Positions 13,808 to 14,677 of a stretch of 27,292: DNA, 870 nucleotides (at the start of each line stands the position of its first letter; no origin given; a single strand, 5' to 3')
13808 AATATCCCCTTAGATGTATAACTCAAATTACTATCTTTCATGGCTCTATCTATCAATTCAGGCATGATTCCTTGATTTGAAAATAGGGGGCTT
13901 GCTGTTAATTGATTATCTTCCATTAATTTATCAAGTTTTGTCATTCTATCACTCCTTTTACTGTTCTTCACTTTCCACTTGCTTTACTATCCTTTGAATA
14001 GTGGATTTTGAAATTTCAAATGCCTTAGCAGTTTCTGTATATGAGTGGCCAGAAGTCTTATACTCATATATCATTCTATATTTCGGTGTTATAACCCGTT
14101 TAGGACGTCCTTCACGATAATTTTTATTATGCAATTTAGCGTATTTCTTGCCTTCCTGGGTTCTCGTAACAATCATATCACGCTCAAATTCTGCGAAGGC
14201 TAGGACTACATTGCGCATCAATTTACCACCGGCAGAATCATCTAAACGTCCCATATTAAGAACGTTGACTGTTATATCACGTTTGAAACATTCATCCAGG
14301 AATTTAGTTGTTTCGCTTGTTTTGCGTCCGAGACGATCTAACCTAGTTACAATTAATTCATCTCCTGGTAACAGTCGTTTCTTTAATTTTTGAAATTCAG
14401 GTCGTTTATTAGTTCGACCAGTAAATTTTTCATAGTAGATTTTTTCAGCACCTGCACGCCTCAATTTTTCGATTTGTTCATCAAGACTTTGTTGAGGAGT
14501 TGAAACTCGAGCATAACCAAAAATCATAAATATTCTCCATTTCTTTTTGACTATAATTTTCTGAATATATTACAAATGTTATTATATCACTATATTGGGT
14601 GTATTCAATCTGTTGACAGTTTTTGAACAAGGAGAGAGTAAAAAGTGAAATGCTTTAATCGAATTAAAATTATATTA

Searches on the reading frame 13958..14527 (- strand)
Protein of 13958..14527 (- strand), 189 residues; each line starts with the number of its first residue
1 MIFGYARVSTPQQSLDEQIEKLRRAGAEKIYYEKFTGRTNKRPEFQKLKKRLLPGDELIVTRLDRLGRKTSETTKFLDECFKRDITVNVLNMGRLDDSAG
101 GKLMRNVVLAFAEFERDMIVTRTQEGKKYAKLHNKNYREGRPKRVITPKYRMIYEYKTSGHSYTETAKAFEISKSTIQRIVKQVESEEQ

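Call 64: search_protein_families(library=pfam, proteins=[window:13958-14527:-], max_evalue=0.01)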
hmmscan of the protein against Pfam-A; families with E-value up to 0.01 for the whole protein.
window:13958-14527:- (189 aa): 8 families
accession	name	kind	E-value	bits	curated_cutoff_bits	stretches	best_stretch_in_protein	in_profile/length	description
PF00239.26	Resolvase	-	4.4e-35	121.3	23.3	1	2-135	1-144/145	Resolvase, N terminal domain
PF13384.12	HTH_23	-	2.7e-06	27.5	24.6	1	149-185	7-42/50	Homeodomain-like domain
PF13518.12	HTH_28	-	4.7e-06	27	25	1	150-185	3-37/52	Helix-turn-helix domain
PF25787.1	HTH_SB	-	0.00021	21.4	43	1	156-184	18-46/53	Sleeping Beauty transposase HTH domain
PF08281.18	Sigma70_r4_2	-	0.00065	19.7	25.7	1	147-179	12-45/54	Sigma-70, region 4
PF24964.1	DUF7769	-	0.0032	17.5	27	0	163-185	27-49/55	Domain of unknown function (DUF7769)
PF13551.12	HTH_29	-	0.0067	16.9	28.1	0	160-187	11-39/64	Winged helix-turn helix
PF13936.12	HTH_38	-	0.0087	16.2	27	0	153-182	13-42/44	Helix-turn-helix domain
